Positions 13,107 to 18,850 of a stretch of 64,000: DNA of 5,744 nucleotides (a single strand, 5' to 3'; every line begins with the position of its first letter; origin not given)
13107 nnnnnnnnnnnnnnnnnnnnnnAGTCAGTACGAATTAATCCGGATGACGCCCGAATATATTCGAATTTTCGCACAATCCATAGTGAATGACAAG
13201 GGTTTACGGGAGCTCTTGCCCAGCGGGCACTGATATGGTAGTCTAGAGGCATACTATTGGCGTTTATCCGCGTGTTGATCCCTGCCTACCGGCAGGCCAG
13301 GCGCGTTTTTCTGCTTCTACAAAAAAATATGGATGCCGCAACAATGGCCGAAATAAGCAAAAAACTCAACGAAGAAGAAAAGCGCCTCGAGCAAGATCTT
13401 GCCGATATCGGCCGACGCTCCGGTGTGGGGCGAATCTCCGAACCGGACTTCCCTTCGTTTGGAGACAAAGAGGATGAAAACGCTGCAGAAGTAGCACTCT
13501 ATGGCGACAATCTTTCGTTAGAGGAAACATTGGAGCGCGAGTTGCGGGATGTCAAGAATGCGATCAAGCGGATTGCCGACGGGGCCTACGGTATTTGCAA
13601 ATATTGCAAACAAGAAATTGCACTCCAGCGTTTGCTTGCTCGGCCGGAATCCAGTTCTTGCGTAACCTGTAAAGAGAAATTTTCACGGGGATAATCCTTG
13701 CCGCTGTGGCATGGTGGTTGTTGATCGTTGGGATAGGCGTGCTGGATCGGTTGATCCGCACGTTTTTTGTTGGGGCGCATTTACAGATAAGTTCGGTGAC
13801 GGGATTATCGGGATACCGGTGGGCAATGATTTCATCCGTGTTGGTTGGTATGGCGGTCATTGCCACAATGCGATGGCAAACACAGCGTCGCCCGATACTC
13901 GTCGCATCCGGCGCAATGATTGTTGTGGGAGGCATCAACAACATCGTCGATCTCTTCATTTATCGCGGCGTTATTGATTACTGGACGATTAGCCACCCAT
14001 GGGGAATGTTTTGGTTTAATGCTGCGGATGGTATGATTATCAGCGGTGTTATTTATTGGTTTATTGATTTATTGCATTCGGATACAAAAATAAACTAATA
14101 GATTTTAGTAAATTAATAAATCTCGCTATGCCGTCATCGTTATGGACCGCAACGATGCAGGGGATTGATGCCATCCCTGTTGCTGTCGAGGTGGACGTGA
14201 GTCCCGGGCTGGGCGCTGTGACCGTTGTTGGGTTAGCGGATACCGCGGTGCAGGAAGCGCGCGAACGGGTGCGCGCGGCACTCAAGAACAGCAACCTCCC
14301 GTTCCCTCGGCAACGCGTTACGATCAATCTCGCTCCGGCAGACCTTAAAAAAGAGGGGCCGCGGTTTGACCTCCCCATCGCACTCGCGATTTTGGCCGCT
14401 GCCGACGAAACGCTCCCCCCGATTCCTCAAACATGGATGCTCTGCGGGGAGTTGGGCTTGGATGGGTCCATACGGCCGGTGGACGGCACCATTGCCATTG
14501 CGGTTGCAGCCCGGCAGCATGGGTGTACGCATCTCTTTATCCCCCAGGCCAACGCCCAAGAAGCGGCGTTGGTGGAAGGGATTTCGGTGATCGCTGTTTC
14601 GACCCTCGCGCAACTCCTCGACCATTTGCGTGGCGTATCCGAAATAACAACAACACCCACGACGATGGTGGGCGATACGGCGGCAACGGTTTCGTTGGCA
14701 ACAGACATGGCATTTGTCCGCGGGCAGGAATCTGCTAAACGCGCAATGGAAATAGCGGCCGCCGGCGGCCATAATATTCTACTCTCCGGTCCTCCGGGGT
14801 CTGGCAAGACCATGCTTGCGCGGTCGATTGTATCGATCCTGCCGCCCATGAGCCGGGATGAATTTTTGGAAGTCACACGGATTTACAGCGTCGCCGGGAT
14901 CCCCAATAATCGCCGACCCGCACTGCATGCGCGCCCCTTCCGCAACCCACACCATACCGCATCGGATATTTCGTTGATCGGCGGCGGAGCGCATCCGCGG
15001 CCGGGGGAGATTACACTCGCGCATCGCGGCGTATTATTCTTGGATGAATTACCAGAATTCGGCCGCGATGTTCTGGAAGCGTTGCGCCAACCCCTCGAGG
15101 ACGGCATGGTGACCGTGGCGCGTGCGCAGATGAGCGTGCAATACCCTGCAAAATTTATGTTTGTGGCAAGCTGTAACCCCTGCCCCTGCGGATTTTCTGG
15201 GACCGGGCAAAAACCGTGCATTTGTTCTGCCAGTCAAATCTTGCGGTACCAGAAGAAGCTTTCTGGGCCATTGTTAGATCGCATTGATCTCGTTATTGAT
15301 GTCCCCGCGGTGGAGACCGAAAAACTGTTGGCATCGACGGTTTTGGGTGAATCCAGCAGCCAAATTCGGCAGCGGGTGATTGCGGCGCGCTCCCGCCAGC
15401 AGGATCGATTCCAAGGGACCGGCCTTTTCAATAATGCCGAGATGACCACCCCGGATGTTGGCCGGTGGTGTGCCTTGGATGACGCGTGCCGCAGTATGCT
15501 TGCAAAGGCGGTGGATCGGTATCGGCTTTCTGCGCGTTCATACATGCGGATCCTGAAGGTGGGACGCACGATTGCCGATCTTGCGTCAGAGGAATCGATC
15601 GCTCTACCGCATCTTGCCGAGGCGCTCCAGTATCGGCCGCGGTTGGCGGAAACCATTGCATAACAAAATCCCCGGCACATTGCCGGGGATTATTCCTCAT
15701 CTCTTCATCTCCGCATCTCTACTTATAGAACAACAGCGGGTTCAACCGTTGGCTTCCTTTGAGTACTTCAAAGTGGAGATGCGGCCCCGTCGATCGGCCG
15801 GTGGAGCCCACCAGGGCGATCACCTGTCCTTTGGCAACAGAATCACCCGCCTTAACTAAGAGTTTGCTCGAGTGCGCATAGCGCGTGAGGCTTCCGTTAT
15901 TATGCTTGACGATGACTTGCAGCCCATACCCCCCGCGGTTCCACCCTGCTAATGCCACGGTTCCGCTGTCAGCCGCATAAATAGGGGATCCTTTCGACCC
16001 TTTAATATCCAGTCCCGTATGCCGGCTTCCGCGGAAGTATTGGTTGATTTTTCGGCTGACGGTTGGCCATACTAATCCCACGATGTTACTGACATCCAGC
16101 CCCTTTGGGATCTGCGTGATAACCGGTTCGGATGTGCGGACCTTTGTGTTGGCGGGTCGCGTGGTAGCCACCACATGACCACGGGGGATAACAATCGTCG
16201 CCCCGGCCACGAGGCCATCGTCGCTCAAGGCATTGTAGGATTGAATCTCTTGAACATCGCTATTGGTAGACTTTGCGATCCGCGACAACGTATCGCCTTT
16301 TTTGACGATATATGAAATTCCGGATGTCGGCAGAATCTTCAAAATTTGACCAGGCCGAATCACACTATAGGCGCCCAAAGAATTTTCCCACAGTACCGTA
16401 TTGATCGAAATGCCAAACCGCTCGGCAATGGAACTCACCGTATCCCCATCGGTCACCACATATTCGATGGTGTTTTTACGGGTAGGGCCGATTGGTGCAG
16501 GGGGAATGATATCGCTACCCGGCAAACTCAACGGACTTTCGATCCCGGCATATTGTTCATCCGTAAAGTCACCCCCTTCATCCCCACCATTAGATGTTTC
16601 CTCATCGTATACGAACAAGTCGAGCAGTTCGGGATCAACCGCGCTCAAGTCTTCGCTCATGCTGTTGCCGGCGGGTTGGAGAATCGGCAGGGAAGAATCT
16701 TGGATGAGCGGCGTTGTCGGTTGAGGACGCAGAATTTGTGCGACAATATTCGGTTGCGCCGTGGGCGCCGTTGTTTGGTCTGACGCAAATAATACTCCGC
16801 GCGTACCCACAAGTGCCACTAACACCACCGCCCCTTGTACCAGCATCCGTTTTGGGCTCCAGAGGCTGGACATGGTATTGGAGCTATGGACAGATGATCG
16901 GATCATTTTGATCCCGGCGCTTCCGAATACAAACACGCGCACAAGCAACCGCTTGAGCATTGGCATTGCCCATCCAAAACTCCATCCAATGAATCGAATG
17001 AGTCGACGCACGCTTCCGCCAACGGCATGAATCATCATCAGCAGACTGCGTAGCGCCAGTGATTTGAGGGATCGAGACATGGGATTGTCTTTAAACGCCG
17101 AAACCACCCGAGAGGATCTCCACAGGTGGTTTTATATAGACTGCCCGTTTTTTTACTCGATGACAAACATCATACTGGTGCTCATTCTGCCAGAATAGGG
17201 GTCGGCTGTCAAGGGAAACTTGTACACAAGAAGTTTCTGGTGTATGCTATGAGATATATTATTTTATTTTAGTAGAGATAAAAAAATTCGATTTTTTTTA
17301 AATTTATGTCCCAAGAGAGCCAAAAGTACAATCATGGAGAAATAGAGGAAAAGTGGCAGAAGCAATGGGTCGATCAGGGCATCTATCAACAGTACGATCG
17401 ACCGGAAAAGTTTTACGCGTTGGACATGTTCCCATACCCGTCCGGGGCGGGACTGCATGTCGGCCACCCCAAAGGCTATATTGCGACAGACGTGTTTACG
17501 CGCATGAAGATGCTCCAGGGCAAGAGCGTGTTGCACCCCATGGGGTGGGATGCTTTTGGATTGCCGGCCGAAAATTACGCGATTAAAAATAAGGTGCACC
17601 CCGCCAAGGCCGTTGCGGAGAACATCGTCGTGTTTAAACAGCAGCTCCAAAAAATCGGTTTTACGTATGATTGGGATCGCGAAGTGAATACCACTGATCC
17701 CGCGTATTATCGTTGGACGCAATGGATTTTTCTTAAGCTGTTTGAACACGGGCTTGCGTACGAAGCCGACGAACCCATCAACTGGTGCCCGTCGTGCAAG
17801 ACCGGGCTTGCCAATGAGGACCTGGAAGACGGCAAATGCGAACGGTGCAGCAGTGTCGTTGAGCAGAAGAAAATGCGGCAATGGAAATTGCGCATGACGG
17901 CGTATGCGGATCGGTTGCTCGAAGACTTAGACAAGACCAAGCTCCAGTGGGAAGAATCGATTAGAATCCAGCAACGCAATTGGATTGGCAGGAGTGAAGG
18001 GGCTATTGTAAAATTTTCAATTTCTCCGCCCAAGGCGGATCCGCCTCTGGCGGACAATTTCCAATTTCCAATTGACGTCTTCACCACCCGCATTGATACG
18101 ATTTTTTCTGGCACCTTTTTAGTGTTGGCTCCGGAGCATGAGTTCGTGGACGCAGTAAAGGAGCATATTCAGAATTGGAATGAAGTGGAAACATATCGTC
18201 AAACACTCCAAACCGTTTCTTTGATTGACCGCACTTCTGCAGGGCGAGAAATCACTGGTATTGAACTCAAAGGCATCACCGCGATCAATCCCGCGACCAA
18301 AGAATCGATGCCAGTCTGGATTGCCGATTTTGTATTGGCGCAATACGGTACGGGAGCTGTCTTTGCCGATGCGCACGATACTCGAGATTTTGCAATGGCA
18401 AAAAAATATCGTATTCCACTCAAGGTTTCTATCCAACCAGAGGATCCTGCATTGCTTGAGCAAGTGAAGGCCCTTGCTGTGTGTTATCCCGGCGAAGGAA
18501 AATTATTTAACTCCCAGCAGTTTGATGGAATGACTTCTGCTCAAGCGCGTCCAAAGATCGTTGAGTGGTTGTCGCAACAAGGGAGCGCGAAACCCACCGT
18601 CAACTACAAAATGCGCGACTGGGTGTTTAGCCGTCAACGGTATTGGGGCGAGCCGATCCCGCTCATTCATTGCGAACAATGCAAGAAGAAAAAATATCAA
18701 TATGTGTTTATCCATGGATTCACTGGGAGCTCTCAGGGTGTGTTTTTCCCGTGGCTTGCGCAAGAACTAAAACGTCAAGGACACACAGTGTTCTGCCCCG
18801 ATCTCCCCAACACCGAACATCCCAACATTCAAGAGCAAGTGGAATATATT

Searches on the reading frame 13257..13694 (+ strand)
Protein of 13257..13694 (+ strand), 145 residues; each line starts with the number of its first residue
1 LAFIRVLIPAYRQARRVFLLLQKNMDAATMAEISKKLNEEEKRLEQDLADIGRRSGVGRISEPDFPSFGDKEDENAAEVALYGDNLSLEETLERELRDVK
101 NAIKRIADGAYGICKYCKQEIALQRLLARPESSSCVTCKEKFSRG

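Call 39: search_protein_families(library=pfam, proteins=[window:13257-13694:+])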
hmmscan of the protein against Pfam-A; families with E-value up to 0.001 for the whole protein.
window:13257-13694:+ (145 aa): 1 family
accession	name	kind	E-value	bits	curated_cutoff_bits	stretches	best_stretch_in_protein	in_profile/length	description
PF01258.23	zf-dskA_traR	-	3.8e-07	30.4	24.9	1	109-143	1-35/36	Prokaryotic dksA/traR C4-type zinc finger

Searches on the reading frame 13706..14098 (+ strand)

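Call 39: search_protein_families(library=pfam, proteins=[window:13706-14098:+])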
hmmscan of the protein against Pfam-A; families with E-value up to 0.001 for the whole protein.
window:13706-14098:+ (130 aa): 1 family
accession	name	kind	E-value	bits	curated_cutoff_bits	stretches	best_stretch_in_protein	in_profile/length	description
PF01252.23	Peptidase_A8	-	2.6e-10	41.1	25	1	38-123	54-141/142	Signal peptidase (SPase) II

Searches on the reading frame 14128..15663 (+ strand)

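Call 39: search_protein_families(library=pfam, proteins=[window:14128-15663:+])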
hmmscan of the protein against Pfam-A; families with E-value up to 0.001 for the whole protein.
window:14128-15663:+ (511 aa): 11 families
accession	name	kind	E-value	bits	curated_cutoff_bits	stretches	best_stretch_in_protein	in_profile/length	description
PF01078.27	Mg_chelatase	-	6.4e-93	310.3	20.3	1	193-399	1-206/207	Magnesium chelatase, subunit ChlI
PF13541.12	ChlI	-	1.2e-44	151.5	27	1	20-142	1-121/121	Subunit ChlI of Mg-chelatase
PF13335.12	Mg_chelatase_C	-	1.2e-31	109.6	26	1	407-503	1-94/94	Magnesium chelatase, subunit ChlI C-terminal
PF00493.29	MCM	-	1.5e-09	37.7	23.3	1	292-406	114-221/224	MCM P-loop domain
PF07728.20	AAA_5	-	8.1e-09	36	22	1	216-353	1-125/139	AAA domain (dynein-related subfamily)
PF05362.19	Lon_C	-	9.4e-07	29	21.1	1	20-166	45-201/205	Lon protease (S16) C-terminal proteolytic domain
PF00158.32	Sigma54_activat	-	2.9e-06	27.5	20.2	0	287-329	81-123/168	Sigma-54 interaction domain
PF00004.35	AAA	-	3.7e-06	27.9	21.2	1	217-250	1-30/131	ATPase family associated with various cellular activities (AAA)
PF13191.12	AAA_16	-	0.00019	22.4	32.6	1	205-238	14-48/167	AAA ATPase domain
PF05496.18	RuvB_N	-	0.0005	20.3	27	0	215-235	34-54/159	Holliday junction DNA helicase RuvB P-loop domain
PF13401.12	AAA_22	-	0.00092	20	27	0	216-246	7-36/130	AAA domain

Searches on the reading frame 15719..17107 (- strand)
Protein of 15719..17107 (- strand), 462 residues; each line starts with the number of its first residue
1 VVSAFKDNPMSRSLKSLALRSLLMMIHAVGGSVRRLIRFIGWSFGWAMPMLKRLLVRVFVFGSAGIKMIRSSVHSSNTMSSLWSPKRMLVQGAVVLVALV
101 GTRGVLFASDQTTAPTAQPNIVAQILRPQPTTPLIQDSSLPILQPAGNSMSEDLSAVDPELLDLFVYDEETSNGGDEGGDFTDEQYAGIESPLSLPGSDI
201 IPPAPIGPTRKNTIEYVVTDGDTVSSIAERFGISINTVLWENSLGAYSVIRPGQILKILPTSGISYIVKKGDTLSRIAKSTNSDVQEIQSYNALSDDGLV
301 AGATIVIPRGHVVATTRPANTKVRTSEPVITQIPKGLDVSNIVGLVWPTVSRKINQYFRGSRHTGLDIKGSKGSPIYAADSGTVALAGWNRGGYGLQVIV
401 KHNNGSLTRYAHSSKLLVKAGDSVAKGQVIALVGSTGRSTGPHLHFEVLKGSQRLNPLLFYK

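Call 40: search_protein_families(library=pfam, proteins=[window:15719-17107:-])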
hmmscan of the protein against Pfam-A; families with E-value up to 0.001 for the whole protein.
window:15719-17107:- (462 aa): 8 families
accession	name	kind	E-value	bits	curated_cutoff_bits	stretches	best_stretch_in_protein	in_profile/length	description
PF01551.29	Peptidase_M23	-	8.6e-34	116.1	28.7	1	362-457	2-96/96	Peptidase family M23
PF01476.26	LysM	-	1e-23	83.4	20.9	2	266-308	1-43/43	LysM domain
PF23473.1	LysM3_LYK4_5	-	2.5e-14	53.5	29.3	2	216-248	5-37/48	LYK4/5 LysM3 domain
PF23577.1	LysM_RLK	-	8.7e-06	26.1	27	0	268-306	5-41/44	LysM domain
PF23462.1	LysM3_NFP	-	0.00061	20.7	28.1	0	264-308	3-47/48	NFP LysM3 domain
PF23446.1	LysM1_NFP_LYK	-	0.00072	20.8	36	0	272-308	16-54/60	NFP/LYK LysM1 domain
PF13542.12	HTH_Tnp_ISL3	-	0.00074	19.4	27.4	0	218-238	24-43/51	Helix-turn-helix domain of transposase family ISL3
PF00364.28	Biotin_lipoyl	-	0.00082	19.6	22.1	0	405-433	9-36/73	Biotin-requiring enzyme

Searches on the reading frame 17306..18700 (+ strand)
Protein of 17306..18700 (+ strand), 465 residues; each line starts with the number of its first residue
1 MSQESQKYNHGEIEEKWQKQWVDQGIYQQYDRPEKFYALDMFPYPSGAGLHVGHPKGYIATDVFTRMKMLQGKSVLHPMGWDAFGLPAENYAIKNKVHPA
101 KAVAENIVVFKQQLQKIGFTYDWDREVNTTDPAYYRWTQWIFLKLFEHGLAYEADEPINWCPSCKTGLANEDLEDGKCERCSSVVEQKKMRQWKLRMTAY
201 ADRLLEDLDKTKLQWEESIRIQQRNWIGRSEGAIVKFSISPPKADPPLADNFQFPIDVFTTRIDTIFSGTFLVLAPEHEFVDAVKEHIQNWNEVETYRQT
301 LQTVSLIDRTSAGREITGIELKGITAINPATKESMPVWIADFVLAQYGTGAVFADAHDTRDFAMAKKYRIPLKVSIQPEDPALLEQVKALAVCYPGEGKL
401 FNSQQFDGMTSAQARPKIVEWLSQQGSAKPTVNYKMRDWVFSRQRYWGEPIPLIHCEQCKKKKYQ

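Call 69: find_homologous_proteins(query=window:17306-18700:+, max_evalue=1e-60)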
Query window:17306-18700:+ (465 aa): 8000 proteins with E <= 1e-60 among 8000 candidates; the best 120 are listed.
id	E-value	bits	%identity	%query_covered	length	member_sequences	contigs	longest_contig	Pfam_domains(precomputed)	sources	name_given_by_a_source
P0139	1.7e-197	675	64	97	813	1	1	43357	PF09334.18,PF08264.20,PF13603.13,PF00133.29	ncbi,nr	ncbi:MAG: leucine--tRNA ligase [Patescibacteria group bacterium]|nr:leucine--tRNA ligase [Patescibac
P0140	8.9e-196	669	62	98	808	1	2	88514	PF09334.18,PF08264.20,PF13603.13,PF00133.29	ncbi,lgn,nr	ncbi:leucine--tRNA ligase [Candidatus Nomurabacteria bacterium]|nr:leucine--tRNA ligase [Candidatus 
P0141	1.8e-195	668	62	99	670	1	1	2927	PF09334.18,PF13603.13,PF12697.14,PF10230.16,PF00133.29,PF00561.27,PF06821.20,PF12146.16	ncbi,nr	ncbi:MAG: leucine--tRNA ligase, partial [Patescibacteria group bacterium]|nr:leucine--tRNA ligase [P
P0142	7.7e-195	666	63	97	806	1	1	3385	PF09334.18,PF08264.20,PF13603.13,PF00133.29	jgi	jgi:leucyl-tRNA synthetase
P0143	1.2e-192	659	62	98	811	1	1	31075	PF09334.18,PF08264.20,PF13603.13,PF00133.29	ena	-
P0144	3.3e-190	651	62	98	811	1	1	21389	PF09334.18,PF08264.20,PF13603.13,PF00133.29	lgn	-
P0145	2.1e-189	648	61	98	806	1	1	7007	PF09334.18,PF08264.20,PF13603.13,PF00133.29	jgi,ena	-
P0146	2.3e-189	648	61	97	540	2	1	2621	PF09334.18,PF13603.13,PF00133.29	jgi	jgi:leucyl-tRNA synthetase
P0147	8.8e-188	643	60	97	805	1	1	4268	PF09334.18,PF01406.26,PF08264.20,PF13603.13,PF00133.29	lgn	-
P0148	5.6e-184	630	61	96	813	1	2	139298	PF09334.18,PF08264.20,PF13603.13,PF00133.29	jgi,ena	-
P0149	5.9e-184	630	59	97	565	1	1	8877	PF09334.18,PF13603.13,PF00133.29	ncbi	ncbi:MAG: leucine--tRNA ligase, partial [Candidatus Liptonbacteria bacterium RIFOXYB1_FULL_36_10]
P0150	1.3e-183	629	60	98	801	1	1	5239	PF09334.18,PF08264.20,PF13603.13,PF00133.29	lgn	-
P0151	1.7e-183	629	59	97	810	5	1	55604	PF09334.18,PF08264.20,PF13603.13,PF00133.29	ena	-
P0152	2.2e-182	625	59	98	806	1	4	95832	PF09334.18,PF01406.26,PF08264.20,PF13603.13,PF00133.29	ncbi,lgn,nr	ncbi:MAG: leucine--tRNA ligase [Candidatus Moranbacteria bacterium]|nr:leucine--tRNA ligase [Candida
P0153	2.5e-182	625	58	98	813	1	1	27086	PF09334.18,PF08264.20,PF13603.13,PF00133.29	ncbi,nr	ncbi:MAG: leucine--tRNA ligase [Candidatus Pacebacteria bacterium]|nr:leucine--tRNA ligase [Candidat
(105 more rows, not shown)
